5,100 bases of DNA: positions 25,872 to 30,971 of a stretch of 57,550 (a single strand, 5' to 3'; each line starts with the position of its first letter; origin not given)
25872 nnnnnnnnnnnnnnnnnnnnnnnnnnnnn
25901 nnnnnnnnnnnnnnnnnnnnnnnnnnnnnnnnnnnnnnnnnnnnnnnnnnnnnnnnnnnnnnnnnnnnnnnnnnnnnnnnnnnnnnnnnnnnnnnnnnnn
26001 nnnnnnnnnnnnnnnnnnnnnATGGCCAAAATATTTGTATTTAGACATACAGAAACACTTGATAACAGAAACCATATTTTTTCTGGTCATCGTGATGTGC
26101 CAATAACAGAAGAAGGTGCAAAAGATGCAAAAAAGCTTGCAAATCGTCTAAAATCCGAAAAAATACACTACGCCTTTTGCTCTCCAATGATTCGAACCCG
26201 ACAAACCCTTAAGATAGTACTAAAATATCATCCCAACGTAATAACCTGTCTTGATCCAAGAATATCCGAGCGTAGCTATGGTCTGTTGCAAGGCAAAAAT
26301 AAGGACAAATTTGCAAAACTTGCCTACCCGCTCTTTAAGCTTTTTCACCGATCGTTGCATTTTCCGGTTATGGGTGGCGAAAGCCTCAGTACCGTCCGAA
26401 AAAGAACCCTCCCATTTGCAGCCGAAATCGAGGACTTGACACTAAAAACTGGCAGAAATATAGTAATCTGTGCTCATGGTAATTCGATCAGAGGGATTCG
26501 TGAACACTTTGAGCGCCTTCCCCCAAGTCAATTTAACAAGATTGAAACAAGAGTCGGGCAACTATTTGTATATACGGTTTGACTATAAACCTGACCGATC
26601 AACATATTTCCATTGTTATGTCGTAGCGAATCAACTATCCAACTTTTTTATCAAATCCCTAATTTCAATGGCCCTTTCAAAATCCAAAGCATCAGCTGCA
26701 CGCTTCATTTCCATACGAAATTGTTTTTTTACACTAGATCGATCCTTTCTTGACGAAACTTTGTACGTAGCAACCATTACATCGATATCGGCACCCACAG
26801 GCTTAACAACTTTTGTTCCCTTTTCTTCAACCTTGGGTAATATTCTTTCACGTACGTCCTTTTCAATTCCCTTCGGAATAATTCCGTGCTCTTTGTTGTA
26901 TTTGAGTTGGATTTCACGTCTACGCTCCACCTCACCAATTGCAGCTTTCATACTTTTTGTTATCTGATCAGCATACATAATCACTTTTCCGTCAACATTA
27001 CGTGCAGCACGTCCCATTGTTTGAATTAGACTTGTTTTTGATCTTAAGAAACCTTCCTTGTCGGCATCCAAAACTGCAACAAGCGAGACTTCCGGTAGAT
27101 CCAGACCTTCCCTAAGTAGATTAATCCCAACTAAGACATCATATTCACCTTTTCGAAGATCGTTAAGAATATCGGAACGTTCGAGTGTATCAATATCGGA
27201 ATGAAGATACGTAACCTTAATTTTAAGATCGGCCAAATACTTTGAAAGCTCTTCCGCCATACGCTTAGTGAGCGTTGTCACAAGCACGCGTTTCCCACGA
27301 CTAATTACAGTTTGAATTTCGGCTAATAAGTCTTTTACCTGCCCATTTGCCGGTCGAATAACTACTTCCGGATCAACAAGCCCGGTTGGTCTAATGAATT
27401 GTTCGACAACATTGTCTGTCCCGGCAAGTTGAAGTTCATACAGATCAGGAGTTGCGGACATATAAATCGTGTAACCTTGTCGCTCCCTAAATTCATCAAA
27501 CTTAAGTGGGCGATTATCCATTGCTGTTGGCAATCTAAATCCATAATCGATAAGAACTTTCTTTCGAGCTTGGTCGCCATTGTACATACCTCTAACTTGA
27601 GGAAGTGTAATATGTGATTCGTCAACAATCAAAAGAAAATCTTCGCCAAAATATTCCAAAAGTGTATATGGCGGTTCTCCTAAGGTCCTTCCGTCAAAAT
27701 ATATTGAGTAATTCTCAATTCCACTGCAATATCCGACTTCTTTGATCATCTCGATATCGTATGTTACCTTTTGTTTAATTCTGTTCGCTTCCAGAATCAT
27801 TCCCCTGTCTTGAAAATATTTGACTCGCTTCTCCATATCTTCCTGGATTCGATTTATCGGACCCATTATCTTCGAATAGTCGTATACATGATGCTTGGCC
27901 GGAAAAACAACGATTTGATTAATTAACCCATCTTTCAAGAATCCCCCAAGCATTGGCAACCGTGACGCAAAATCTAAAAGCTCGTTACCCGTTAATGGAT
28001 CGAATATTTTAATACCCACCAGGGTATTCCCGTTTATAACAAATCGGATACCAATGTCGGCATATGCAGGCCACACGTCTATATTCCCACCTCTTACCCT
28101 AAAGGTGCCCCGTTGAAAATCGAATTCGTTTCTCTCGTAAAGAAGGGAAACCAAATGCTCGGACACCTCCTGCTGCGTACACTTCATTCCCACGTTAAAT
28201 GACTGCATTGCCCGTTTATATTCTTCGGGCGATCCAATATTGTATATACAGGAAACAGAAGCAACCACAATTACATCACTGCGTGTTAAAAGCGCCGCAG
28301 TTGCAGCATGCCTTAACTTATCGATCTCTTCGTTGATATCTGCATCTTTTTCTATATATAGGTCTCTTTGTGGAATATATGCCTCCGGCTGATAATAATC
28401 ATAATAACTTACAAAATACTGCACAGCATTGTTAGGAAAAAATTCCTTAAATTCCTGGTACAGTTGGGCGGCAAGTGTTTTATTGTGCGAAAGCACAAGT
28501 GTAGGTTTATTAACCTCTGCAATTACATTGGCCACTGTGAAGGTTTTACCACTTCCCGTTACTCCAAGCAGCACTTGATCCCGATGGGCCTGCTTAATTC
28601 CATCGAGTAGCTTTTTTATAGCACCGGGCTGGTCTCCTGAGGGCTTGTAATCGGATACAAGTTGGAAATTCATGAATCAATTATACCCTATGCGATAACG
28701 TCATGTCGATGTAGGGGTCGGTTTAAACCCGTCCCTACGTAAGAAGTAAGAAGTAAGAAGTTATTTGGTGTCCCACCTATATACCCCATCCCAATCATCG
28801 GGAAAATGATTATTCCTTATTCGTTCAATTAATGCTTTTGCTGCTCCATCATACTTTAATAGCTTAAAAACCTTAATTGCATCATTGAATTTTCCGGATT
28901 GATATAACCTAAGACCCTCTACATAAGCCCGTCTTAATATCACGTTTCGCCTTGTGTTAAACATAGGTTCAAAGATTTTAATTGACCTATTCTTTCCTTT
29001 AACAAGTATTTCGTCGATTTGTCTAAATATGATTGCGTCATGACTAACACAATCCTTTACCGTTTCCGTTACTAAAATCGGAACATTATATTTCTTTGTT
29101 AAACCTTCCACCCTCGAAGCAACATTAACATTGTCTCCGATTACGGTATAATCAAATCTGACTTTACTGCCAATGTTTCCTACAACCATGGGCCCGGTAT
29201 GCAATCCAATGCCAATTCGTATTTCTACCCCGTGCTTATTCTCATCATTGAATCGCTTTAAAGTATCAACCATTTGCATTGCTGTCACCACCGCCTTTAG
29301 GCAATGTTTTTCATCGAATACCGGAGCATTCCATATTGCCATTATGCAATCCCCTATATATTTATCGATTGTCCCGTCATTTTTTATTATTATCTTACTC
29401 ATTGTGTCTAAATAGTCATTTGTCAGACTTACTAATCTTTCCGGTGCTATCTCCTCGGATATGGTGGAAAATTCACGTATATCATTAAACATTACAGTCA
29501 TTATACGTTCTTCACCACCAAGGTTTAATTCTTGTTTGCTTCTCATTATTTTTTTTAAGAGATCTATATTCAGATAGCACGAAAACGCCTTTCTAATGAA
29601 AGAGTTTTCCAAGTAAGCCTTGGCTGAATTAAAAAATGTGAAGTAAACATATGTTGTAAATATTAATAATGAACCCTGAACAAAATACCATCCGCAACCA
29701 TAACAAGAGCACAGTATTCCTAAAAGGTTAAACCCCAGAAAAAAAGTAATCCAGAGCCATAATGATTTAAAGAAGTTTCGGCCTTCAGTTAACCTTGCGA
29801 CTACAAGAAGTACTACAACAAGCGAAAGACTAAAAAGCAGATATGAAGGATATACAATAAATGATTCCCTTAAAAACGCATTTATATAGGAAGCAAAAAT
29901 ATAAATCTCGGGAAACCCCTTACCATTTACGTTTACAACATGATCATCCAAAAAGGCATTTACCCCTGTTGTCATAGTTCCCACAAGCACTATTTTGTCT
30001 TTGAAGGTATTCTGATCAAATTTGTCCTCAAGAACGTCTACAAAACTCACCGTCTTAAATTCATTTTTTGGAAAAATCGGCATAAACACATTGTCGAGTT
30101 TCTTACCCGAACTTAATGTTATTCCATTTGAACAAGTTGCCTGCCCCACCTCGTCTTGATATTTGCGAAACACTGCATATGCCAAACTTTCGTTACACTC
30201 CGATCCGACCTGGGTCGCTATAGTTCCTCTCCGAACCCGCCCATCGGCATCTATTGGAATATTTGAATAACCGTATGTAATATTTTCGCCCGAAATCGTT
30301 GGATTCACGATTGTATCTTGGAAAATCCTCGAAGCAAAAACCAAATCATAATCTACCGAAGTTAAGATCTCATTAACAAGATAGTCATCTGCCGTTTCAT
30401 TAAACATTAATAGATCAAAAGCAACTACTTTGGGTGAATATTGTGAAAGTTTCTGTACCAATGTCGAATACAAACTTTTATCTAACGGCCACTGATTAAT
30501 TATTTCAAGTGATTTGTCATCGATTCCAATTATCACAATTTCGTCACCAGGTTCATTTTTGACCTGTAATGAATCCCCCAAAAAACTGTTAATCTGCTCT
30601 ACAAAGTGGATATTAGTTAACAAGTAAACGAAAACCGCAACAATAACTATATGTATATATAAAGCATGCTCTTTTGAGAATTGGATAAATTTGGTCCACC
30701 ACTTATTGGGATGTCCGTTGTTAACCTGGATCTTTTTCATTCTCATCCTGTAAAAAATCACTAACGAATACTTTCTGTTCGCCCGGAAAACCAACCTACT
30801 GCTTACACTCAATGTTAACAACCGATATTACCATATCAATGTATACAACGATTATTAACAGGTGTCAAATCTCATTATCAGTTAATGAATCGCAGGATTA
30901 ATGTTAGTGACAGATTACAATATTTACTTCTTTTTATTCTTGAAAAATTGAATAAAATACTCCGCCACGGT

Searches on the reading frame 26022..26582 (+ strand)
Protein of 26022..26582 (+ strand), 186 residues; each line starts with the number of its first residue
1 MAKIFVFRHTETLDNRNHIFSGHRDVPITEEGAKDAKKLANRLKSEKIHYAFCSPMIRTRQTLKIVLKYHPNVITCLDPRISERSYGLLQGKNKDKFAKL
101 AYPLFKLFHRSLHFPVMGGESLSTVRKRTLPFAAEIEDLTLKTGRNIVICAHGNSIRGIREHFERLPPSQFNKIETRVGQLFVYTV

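Call 16: search_protein_families(library=pfam, proteins=[window:26022-26582:+])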
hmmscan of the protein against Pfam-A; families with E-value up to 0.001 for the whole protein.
window:26022-26582:+ (186 aa): 1 family
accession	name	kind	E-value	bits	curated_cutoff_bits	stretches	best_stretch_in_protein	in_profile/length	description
PF00300.27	His_Phos_1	-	3.5e-35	121.9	21.7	1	4-179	1-174/194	Histidine phosphatase superfamily (branch 1)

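Call 19: find_encoding_contigs(protein=window:26022-26582:+, flank=3000, max_places=10)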
Protein window:26022-26582:+ (186 aa): 1 contig read that carries it; 1 place shown.
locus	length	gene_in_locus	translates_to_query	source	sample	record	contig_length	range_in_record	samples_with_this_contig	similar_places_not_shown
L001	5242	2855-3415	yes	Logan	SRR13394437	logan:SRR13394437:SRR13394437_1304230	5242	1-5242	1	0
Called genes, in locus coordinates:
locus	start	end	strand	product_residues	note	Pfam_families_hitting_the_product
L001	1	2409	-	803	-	?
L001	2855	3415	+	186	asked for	PF00300:His_Phos_1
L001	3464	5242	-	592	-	?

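Call 65: find_homologous_proteins(query=window:26022-26582:+, max_evalue=1e-10)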
Query window:26022-26582:+ (186 aa): 97 proteins with E <= 1e-10 among 117 candidates.
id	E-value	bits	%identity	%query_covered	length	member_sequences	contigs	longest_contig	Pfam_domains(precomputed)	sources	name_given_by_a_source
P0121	9.6e-121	418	100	100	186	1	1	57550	PF00300.28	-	-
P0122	8.6e-70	252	61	100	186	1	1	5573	PF00300.28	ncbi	-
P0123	1.8e-62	228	57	100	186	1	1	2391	PF00300.28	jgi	jgi:broad specificity phosphatase PhoE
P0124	2.8e-62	228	57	100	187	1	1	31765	PF00300.28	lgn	-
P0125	9.2e-60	220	58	99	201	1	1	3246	PF00300.28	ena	-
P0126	5.1e-57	211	52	99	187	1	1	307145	PF00300.28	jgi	jgi:broad specificity phosphatase PhoE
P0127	4.7e-56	208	52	100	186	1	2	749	PF00300.28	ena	-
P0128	6.6e-55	204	55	98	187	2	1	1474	PF00300.28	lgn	-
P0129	8.8e-53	197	51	99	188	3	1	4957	PF00300.28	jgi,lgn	jgi:broad specificity phosphatase PhoE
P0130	1.1e-52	197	51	100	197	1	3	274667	PF00300.28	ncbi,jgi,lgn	-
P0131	2.2e-51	192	53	100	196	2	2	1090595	PF00300.28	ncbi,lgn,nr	ncbi:MAG: histidine phosphatase family protein [Candidatus Dojkabacteria bacterium]|nr:MAG: histidin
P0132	1.9e-50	189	52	99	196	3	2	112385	PF00300.28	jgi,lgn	jgi:broad specificity phosphatase PhoE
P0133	2.9e-50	189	50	99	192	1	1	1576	PF00300.28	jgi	-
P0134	4.8e-45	172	48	99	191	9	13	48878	PF00300.28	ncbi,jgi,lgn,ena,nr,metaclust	ncbi:MAG: 2,3-bisphosphoglycerate-dependent phosphoglycerate mutase [Candidatus Levybacteria bacteri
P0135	3.3e-43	166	48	99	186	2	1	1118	PF00300.28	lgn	-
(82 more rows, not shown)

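Call 66: find_encoding_contigs(protein=P0122, flank=5000, max_places=2)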
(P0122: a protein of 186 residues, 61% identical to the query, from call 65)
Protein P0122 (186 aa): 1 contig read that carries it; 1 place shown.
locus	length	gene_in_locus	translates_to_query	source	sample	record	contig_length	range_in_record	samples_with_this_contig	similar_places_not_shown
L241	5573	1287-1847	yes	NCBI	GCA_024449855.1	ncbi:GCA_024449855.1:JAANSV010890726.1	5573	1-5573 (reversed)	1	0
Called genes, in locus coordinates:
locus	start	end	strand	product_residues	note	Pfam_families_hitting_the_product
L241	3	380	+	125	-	?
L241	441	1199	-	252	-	-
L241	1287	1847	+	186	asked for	PF00300:His_Phos_1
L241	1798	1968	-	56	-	-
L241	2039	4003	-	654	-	PF09972:DUF2207, PF20990:DUF2207_C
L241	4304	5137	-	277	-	PF01182:Glucosamine_iso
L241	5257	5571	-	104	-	?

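Call 67: find_encoding_contigs(protein=P0124, flank=5000, max_places=2)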
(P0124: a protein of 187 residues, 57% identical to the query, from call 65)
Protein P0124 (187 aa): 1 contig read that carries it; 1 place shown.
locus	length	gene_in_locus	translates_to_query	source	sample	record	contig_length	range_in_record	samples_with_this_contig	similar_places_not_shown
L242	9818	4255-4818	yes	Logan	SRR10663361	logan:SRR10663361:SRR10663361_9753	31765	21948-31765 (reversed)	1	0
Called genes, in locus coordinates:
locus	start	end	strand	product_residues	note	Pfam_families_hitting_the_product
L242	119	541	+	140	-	-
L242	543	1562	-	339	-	PF01368:DHH, PF02272:DHHA1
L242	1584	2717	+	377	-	PF00534:Glycos_transf_1, PF13692:Glyco_trans_1_4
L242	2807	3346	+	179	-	-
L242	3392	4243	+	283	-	-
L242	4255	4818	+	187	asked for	PF00300:His_Phos_1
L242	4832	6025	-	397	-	PF07690:MFS_1 (weak)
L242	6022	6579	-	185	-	PF00929:RNase_T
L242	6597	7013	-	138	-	PF00072:Response_reg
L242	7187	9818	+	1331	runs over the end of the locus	-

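Call 68: find_encoding_contigs(protein=P0125, flank=5000, max_places=2)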
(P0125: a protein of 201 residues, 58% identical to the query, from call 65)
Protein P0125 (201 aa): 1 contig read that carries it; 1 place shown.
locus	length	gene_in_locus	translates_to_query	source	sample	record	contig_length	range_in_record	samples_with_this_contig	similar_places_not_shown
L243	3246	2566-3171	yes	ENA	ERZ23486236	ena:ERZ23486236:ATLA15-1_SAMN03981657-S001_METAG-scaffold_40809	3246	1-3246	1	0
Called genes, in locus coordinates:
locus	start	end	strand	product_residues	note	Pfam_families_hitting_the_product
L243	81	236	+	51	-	PF13597:NRDD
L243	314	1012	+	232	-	-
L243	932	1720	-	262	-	-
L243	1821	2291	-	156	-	-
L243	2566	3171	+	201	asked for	PF00300:His_Phos_1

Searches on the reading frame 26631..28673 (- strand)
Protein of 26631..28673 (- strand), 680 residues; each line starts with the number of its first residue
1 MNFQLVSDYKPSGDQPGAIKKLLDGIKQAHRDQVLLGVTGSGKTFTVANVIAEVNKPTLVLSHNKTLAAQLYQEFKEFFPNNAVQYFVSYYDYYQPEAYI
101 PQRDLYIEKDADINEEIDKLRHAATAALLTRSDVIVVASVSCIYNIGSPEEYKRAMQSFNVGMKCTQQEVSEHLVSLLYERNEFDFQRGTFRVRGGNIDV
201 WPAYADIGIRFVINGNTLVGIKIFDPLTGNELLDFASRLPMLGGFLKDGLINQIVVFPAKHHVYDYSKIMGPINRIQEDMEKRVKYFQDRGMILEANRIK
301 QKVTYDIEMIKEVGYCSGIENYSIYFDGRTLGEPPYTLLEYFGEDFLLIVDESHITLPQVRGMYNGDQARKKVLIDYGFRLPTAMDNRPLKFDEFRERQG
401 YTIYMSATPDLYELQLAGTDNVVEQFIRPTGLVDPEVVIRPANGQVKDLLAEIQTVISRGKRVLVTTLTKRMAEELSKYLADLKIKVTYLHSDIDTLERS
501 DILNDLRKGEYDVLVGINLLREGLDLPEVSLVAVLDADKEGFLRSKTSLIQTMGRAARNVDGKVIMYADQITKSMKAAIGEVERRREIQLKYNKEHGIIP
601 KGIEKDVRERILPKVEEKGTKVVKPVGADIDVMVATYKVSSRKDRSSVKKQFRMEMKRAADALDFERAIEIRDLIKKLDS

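Call 16: search_protein_families(library=pfam, proteins=[window:26631-28673:-])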
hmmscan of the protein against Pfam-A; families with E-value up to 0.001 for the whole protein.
window:26631-28673:- (680 aa): 6 families
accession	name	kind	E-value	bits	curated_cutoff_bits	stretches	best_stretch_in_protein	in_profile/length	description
PF00271.37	Helicase_C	-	6.9e-22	78.2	23.5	1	453-559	10-109/110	Helicase conserved C-terminal domain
PF12344.14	UvrB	-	2.8e-21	75.5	27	1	566-608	1-43/43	Ultra-violet resistance protein B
PF17757.6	UvrB_inter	-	6.7e-19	68.2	22.9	1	159-233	3-78/91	UvrB interaction domain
PF04851.21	ResIII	-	1.1e-12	48.7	22.5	1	11-85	4-83/164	Type III restriction enzyme, res subunit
PF00270.35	DEAD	-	2.6e-08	34.2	26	1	15-84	4-74/167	DEAD/DEAH box helicase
PF02151.25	UVR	-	8.3e-07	29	21.5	1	655-679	10-34/36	UvrB/uvrC motif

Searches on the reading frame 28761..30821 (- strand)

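Call 16: search_protein_families(library=pfam, proteins=[window:28761-30821:-])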
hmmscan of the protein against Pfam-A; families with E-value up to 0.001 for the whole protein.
window:28761-30821:- (686 aa): 2 families
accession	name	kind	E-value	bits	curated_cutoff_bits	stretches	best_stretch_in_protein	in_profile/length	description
PF05226.16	CHASE2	-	2.3e-36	126.1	26.3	1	60-339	3-253/257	CHASE2 domain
PF00211.25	Guanylate_cyc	-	7.8e-29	101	21.9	1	441-613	9-176/183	Adenylate and Guanylate cyclase catalytic domain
